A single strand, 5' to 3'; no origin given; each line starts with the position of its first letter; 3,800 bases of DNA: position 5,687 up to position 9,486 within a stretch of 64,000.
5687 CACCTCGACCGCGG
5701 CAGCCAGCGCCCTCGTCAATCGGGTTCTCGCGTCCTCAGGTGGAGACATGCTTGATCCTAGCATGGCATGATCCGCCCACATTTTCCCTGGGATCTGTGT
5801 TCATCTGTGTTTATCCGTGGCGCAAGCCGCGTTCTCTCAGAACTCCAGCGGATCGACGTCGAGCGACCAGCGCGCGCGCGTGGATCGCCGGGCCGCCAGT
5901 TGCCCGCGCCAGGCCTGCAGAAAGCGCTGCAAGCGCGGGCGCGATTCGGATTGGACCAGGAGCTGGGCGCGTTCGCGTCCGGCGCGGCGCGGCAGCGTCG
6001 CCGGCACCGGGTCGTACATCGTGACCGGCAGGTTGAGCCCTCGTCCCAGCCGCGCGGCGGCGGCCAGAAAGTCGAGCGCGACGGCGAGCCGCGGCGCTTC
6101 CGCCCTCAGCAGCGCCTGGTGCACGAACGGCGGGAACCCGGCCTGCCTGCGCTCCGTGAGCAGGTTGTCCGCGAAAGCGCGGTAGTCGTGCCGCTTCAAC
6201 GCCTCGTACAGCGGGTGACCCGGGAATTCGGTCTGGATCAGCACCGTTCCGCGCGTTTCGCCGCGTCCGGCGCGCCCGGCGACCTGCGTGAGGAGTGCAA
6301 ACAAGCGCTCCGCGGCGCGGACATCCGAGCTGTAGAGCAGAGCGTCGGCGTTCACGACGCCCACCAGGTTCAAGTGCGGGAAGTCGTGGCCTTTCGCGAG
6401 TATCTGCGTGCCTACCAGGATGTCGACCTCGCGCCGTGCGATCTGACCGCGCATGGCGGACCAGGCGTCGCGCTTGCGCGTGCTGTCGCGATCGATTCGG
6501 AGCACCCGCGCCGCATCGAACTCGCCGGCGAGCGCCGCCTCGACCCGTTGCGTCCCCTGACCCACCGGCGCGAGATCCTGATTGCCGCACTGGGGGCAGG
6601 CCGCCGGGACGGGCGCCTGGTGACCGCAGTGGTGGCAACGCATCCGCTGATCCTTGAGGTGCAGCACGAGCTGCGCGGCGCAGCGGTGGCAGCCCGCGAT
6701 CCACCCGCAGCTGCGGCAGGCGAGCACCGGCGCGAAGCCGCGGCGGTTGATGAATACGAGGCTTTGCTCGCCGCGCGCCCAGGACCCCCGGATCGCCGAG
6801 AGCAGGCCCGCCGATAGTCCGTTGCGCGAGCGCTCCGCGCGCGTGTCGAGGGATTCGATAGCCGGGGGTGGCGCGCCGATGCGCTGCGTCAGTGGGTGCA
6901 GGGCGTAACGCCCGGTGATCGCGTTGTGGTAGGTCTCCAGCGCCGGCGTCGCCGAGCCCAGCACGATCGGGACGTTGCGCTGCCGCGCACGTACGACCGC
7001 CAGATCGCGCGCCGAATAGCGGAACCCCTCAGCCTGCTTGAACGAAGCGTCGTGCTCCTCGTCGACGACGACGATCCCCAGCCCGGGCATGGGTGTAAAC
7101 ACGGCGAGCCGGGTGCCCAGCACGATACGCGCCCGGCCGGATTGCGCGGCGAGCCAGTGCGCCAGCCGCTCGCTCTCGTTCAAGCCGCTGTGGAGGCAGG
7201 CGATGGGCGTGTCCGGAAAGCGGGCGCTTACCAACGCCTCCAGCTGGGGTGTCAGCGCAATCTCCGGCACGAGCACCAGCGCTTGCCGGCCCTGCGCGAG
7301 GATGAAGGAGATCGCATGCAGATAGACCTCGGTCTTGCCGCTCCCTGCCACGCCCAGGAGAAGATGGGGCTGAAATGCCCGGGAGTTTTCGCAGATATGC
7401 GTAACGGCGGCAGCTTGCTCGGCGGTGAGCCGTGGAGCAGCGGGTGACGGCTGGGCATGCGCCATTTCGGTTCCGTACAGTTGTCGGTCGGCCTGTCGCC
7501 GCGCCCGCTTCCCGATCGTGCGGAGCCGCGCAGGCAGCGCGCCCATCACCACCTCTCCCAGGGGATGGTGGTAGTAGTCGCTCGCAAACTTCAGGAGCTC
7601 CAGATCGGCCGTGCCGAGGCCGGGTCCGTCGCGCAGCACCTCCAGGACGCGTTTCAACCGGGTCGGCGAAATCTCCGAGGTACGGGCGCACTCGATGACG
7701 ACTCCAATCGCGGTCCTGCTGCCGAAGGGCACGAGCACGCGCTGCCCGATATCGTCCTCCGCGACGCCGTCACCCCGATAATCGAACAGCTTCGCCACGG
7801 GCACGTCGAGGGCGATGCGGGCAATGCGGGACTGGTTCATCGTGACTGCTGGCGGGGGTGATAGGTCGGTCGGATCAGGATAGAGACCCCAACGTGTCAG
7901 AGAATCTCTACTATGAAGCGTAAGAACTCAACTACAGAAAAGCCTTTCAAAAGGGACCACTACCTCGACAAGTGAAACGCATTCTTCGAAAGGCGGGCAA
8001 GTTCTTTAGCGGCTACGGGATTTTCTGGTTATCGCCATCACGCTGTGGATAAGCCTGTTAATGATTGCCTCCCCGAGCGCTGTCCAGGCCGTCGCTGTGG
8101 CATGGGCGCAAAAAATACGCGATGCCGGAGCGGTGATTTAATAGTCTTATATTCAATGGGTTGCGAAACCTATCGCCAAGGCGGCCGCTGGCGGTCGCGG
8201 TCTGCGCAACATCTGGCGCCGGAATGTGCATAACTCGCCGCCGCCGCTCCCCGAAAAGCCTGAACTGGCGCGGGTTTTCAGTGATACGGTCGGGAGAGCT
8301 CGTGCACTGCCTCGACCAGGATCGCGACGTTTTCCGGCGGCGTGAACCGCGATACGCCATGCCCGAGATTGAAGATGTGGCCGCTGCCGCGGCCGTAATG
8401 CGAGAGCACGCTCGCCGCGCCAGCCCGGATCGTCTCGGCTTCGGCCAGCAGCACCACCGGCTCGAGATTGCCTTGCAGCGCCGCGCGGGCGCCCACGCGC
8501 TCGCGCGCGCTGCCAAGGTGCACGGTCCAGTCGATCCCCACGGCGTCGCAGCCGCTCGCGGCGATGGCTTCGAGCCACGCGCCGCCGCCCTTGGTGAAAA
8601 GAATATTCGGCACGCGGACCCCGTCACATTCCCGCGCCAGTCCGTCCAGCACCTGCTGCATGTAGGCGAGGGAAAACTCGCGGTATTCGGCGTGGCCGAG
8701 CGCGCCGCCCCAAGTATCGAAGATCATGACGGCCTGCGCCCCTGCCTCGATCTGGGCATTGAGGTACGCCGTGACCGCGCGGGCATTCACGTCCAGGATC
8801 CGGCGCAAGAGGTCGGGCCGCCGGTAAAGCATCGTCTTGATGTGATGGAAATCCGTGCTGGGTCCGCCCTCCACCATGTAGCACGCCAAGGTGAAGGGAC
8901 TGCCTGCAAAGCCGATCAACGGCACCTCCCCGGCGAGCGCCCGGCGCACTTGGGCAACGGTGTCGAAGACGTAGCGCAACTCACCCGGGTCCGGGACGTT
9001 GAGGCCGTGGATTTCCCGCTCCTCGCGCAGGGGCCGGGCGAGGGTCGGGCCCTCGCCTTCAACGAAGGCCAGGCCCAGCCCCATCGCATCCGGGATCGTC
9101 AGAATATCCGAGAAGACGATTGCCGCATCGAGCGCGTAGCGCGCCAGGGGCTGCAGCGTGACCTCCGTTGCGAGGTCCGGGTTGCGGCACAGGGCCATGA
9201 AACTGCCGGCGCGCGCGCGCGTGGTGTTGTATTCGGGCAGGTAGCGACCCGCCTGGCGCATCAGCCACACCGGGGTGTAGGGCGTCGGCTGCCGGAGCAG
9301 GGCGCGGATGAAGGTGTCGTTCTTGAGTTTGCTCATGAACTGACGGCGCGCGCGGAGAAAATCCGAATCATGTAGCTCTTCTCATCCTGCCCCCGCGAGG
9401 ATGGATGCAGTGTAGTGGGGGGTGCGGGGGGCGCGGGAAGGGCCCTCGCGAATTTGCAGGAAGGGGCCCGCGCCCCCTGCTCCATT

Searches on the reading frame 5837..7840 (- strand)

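Call 82: search_protein_families(library=pfam, proteins=[window:5837-7840:-], max_evalue=0.00001)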
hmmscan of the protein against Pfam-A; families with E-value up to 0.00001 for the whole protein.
window:5837-7840:- (667 aa): 7 families
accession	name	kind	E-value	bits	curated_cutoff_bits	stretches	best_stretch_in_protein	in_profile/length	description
PF17764.6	PriA_3primeBD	-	1.5e-24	86.1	22.7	1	8-103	1-96/96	3'DNA-binding domain (3'BD)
PF18074.6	PriA_C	-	5.9e-19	69.1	26.9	1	571-664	1-95/95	Primosomal protein N C-terminal domain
PF00270.35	DEAD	-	3.2e-14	53.5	26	1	140-304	2-164/167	DEAD/DEAH box helicase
PF00271.37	Helicase_C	-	4.2e-09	37.1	23.5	0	444-526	40-108/110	Helicase conserved C-terminal domain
PF18319.7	Zn_ribbon_PriA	-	3.4e-08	33.7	26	1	384-410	1-27/27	PriA DNA helicase Cys-rich region (CRR) domain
PF04851.21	ResIII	-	6.2e-08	33.2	22.5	1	138-299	4-162/164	Type III restriction enzyme, res subunit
PF13604.12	AAA_30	-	3.3e-06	27.4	27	1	138-279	2-114/191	AAA domain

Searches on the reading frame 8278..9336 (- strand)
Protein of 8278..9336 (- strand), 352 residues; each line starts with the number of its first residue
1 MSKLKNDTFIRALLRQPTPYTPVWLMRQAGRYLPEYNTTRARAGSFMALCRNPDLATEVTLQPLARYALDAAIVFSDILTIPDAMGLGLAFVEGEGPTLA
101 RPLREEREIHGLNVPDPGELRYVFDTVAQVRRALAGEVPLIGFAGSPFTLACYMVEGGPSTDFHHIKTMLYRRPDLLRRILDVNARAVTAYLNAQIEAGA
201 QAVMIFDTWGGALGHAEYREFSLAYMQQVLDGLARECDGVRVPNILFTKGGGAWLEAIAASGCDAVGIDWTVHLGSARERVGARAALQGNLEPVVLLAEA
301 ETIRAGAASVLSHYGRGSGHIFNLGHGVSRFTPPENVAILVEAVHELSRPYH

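Call 82: search_protein_families(library=pfam, proteins=[window:8278-9336:-], max_evalue=0.00001)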
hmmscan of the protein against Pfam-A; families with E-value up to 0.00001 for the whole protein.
window:8278-9336:- (352 aa): 1 family
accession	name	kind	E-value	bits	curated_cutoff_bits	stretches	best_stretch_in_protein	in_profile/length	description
PF01208.23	URO-D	-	3.1e-131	438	23.9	1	5-346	2-345/346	Uroporphyrinogen decarboxylase (URO-D)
